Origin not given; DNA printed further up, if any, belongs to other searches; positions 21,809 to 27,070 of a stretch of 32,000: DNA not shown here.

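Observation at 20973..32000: Candidate DNA-end-processing / damage-response neighbourhood: TFB paralog, giant nuclease-helicase, then mre11-rad50 with no herA/nurA in between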

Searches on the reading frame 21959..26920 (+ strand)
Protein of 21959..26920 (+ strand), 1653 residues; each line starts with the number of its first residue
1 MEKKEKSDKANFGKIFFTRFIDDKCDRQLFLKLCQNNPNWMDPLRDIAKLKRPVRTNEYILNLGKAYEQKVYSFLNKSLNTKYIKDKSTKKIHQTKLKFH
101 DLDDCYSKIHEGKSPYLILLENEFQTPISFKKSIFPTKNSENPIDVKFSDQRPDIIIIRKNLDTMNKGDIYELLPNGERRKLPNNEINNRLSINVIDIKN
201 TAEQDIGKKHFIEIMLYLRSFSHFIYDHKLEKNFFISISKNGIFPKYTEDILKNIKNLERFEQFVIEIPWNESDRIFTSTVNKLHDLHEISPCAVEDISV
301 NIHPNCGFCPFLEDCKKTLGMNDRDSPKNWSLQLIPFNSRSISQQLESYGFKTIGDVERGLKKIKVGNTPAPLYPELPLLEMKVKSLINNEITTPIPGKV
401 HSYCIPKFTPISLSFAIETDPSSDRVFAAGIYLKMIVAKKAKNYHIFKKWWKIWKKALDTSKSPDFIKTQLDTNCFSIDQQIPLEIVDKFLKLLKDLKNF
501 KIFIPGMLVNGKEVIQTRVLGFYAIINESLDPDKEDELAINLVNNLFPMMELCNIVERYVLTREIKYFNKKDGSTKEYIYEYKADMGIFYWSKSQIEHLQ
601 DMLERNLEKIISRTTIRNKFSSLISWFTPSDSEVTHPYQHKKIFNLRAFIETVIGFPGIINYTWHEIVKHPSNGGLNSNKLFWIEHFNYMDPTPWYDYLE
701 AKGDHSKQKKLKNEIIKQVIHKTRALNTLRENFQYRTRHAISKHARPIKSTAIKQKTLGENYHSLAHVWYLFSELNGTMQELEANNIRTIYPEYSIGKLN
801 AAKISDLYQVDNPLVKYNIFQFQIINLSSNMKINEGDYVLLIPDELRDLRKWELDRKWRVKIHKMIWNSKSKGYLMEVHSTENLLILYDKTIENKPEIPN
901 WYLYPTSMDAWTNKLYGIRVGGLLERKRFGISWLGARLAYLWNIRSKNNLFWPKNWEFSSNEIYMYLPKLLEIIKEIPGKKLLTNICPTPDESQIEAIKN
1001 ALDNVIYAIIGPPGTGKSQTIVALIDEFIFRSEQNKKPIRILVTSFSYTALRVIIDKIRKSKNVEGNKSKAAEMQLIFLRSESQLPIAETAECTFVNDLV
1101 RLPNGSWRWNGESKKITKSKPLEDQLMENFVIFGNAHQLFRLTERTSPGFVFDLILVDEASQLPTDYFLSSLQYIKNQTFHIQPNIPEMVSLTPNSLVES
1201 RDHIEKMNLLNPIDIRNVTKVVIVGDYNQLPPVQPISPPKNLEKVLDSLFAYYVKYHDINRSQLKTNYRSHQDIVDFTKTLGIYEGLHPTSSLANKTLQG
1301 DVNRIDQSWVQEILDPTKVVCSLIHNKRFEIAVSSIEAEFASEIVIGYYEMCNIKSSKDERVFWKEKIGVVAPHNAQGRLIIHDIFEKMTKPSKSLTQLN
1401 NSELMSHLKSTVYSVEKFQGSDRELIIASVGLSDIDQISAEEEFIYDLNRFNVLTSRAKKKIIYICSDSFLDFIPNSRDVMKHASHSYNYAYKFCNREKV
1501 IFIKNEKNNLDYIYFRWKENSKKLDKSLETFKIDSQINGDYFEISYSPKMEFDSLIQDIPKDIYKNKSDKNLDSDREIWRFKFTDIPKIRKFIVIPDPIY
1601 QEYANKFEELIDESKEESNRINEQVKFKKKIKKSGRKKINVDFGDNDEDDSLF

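Call 5: search_protein_families(library=pfam, proteins=[window:21959-26920:+], max_evalue=0.01)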
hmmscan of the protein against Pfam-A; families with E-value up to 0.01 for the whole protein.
window:21959-26920:+ (1653 aa): 6 families
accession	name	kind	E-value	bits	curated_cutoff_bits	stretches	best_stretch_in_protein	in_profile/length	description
PF13087.12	AAA_12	-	7.4e-21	75.1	27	1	1247-1467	3-193/195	AAA domain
PF13086.12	AAA_11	-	1.2e-12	48.7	27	1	991-1071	3-84/257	AAA domain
PF13245.12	AAA_19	-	1.5e-09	38.6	25.1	1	994-1176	1-115/134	AAA domain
PF13604.12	AAA_30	-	0.00012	22.3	27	0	991-1024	3-38/191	AAA domain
PF05127.21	NAT10_TcmA_helicase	-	0.00035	20.9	22.7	0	1009-1176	2-114/176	RNA cytidine acetyltransferase NAT10/TcmA, helicase domain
PF13401.12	AAA_22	-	0.0066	17.2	27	0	1006-1073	7-65/130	AAA domain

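Call 6: search_protein_families(library=ncbifam, proteins=[window:21959-26920:+], max_evalue=0.01)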
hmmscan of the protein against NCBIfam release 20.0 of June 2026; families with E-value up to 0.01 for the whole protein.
window:21959-26920:+ (1653 aa): 7 families
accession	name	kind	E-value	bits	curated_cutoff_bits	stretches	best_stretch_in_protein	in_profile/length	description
TIGR00376.1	TIGR00376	hypoth_equivalog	3.1e-26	92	348.9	2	1215-1488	384-631/639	IGHMBP2 family helicase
NF040671.1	PLuB_AAA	exception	1.4e-14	52.5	999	2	1248-1485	1036-1249/1256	PLuB system helicase-like protein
TIGR01447.1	recD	equivalog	9.7e-12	44.2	310.15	1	947-1045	105-203/597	exodeoxyribonuclease V subunit alpha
NF058533.1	antiphage_ProA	equivalog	1.2e-11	42.8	1500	1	991-1029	651-689/1903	anti-phage protein ProA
TIGR01448.2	helicase_RecD2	equivalog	3.6e-08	32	500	1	991-1028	318-355/713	SF1B family DNA helicase RecD2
NF042953.1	Hhe_antiphage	equivalog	0.0002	18.9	2000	1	991-1029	328-366/1797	DUF4011 domain-containing anti-phage protein Hhe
NF008932.0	PRK12289.1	equivalog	0.0028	16.8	483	0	992-1031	167-206/363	small ribosomal subunit biogenesis GTPase RsgA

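Call 7: search_protein_families(library=padloc, proteins=[window:21959-26920:+], max_evalue=0.01)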
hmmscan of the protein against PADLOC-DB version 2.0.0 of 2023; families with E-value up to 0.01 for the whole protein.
window:21959-26920:+ (1653 aa): 5 families
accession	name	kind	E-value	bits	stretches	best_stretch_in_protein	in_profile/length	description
PDLC03920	MkoA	-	1e-26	91.6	2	1220-1473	817-1081/1112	-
PDLC02895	DpdJ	-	2.8e-17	58.9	1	1219-1491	220-477/2112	DpdJ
PDLC05009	PDC-S37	-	7e-12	42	1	991-1060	295-358/1550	-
PDLC00117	GajB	-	0.00024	17.8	0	1255-1278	275-298/604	UrvD helicase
PDLC04140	mad8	-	0.00033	18.3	1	1004-1141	27-125/314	mads_8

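Call 11: find_homologous_proteins(query=window:21959-26920:+, max_evalue=0.00001)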
Query window:21959-26920:+ (1653 aa): 73 proteins with E <= 0.00001 among 4624 candidates.
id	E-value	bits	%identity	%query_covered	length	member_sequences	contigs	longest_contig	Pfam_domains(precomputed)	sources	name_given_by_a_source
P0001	0.0e+0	3718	98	100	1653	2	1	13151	PF13087.13,PF13086.13,PF13245.13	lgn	-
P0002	0.0e+0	3189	84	100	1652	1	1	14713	PF13087.13,PF13086.13,PF13245.13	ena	-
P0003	0.0e+0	3158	83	100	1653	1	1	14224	PF13087.13,PF13086.13,PF13245.13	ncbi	-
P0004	0.0e+0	2661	69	100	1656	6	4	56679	PF13087.13,PF13086.13,PF13245.13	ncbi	ncbi:MAG: AAA domain-containing protein [Promethearchaeota archaeon]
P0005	0.0e+0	1942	82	62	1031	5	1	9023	-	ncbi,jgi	ncbi:MAG: hypothetical protein ACTSQ5_03420 [Promethearchaeota archaeon]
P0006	0.0e+0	1621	47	98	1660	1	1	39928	PF13087.13,PF13086.13,PF13245.13,PF00580.28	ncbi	ncbi:MAG: AAA domain-containing protein [Promethearchaeota archaeon]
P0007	0.0e+0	1485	47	91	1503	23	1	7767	PF13087.13,PF13086.13,PF13604.13,PF13245.13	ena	-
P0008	0.0e+0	1475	47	91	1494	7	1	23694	PF13087.13,PF13086.13,PF13245.13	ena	-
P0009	0.0e+0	1470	48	91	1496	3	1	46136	PF13087.13,PF13086.13,PF13245.13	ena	-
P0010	0.0e+0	1468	47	91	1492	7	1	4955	PF13087.13,PF13086.13,PF13245.13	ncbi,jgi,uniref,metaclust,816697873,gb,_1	ncbi:hypothetical protein LCGC14_1290220 [marine sediment metagenome]|uniref:DNA2/NAM7 helicase-like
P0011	0.0e+0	1460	47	91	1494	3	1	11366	PF13087.13,PF13086.13,PF13245.13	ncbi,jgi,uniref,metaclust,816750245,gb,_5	ncbi:hypothetical protein LCGC14_0813110 [marine sediment metagenome]|uniref:AAA+ ATPase domain-cont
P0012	0.0e+0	1460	47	92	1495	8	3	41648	PF13087.13,PF13086.13,PF13604.13,PF13245.13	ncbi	ncbi:MAG: DEAD/DEAH box helicase [Promethearchaeota archaeon]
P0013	0.0e+0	1458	47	91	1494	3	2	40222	PF13087.13,PF13086.13,PF13245.13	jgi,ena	-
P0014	0.0e+0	1456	47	92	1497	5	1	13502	PF13087.13,PF13086.13,PF13604.13,PF13245.13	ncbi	ncbi:MAG: AAA domain-containing protein [Promethearchaeota archaeon]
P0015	0.0e+0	1449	47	90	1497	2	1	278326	PF13087.13,PF13086.13,PF13245.13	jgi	-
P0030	0.0e+0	1405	46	91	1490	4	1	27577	PF13087.13,PF13086.13,PF13245.13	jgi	-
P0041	0.0e+0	1368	45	91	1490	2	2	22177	PF13087.13,PF13086.13,PF13604.13,PF13245.13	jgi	-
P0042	0.0e+0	1361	45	91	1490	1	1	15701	PF13087.13,PF13086.13,PF13604.13,PF13245.13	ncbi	-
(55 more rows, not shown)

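Call 14: find_encoding_contigs(protein=P0001, flank=10000, max_places=3)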
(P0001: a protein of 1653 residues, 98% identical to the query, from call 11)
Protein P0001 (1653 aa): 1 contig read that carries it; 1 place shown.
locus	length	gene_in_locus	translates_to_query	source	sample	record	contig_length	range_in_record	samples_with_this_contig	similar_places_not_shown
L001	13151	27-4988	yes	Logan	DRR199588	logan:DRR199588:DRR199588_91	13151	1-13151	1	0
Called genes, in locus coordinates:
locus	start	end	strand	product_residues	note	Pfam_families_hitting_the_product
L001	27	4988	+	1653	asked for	PF13086:AAA_11, PF13245:AAA_19 (weak), PF13087:AAA_12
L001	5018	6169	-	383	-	PF01408:GFO_IDH_MocA (weak)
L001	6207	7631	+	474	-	PF03600:CitMHS, PF02040:ArsB, PF03600:CitMHS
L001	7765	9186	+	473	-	PF00149:Metallophos, PF12850:Metallophos_2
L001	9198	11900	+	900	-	PF13476:AAA_23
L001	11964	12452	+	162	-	-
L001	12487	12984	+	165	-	-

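Call 15: find_encoding_contigs(protein=P0004, flank=10000, max_places=4)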
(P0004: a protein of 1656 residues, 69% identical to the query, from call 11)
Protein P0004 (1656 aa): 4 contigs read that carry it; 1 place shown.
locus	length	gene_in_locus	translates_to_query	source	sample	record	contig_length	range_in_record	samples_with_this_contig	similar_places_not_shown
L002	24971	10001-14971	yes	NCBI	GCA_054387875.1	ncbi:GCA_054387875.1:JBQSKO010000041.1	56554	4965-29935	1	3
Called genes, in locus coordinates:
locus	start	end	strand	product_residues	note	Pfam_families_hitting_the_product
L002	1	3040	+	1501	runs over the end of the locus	PF01602:Adaptin_N (faint), PF02985:HEAT (faint), PF13646:HEAT_2 (faint), PF00514:Arm (faint)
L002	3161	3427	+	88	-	PF00313:CSD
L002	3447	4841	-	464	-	PF03279:Lip_A_acyltrans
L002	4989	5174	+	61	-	-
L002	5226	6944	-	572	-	PF01022:HTH_5 (faint), PF01047:MarR (faint), PF12802:MarR_2 (faint), PF12840:HTH_20 (faint), PF13412:HTH_24 (weak), PF24266:HTH_HVO_0163_N (faint), PF13412:HTH_24 (weak)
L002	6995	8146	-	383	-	-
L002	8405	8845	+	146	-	PF00578:AhpC-TSA, PF08534:Redoxin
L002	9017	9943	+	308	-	PF00134:Cyclin_N (faint), PF00382:TFIIB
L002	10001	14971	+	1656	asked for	PF13086:AAA_11, PF13245:AAA_19 (weak), PF13087:AAA_12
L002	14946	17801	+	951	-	PF23598:LRR_14, PF13855:LRR_8, PF23598:LRR_14 (weak), PF12799:LRR_4 (weak), PF13855:LRR_8, PF12799:LRR_4, PF23598:LRR_14, PF13855:LRR_8, +8 more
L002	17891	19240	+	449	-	PF03600:CitMHS, PF02040:ArsB, PF03600:CitMHS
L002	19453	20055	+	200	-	PF26500:DUF8166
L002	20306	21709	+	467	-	PF01935:DUF87, PF00270:DEAD (faint)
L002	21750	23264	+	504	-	PF00149:Metallophos, PF12850:Metallophos_2 (weak)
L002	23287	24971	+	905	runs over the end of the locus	PF00005:ABC_tran (faint), PF02463:SMC_N (weak), PF13175:AAA_15 (weak), PF13304:AAA_21 (faint), PF13476:AAA_23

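Call 18: search_protein_families(library=pfam, proteins=[L001:11964-12452:+, L001:12487-12984:+, L002:19453-20055:+, L002:20306-21709:+], max_evalue=0.001)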
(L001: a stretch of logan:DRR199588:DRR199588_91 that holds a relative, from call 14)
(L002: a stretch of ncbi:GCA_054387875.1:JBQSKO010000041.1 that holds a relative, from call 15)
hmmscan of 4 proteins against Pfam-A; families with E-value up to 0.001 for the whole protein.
L001:11964-12452:+ (162 aa): 0 families

L001:12487-12984:+ (165 aa): 0 families

L002:19453-20055:+ (200 aa): 0 families

L002:20306-21709:+ (467 aa): 4 families
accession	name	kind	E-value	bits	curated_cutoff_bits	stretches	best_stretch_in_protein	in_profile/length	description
PF01935.23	DUF87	-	9e-43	147.4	23.2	1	75-289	3-220/220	Helicase HerA, central domain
PF00270.35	DEAD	-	1.6e-05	25.1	26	0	98-239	15-146/167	DEAD/DEAH box helicase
PF05872.18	HerA_C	-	0.00051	19.2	22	0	344-410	289-361/502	Helicase HerA-like C-terminal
PF12846.13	AAA_10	-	0.00083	18.9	27.5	0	96-372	20-298/362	AAA-like domain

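Call 21: search_solved_structures(query=window:21959-26920:+, max_evalue=0.001, show_alignments=0)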
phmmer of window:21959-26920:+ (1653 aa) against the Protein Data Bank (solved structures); distinct sequences matched with E-value up to 0.001: 12.
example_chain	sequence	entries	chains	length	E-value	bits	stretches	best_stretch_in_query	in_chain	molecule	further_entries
5eax_A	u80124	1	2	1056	3.4e-07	31.2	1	1219-1480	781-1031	DNA replication ATP-dependent helicase/nuclease DNA2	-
5eaw_A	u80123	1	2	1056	3.4e-07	31.2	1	1219-1480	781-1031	DNA replication ATP-dependent helicase/nuclease DNA2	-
5ean_A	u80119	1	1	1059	3.4e-07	31.2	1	1219-1480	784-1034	DNA replication ATP-dependent helicase/nuclease DNA2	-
5mzn_A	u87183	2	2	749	6.4e-06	27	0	1219-1471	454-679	Helicase SEN1,Helicase SEN1 | Helicase SEN1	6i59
8ro0_Q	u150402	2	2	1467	0.00014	22.6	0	992-1058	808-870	Intron-binding protein aquarius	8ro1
4b3g_A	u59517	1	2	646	0.00037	21.1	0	990-1029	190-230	DNA-BINDING PROTEIN SMUBP-2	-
4b3f_X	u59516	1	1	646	0.00037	21.1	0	990-1029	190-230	DNA-BINDING PROTEIN SMUBP-2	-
2xzo_A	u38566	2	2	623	0.0004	21.1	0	980-1058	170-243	REGULATOR OF NONSENSE TRANSCRIPTS 1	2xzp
2gjk_A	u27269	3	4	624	0.0004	21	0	980-1058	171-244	Regulator of nonsense transcripts 1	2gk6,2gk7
6ej5_A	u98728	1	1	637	0.00043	20.9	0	980-1058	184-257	Regulator of nonsense transcripts 1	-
8ftm_A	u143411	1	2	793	0.00065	20.3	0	990-1026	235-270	5'-3' RNA helicase-like protein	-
2wjv_A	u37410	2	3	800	0.00092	19.9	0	980-1057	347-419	REGULATOR OF NONSENSE TRANSCRIPTS 1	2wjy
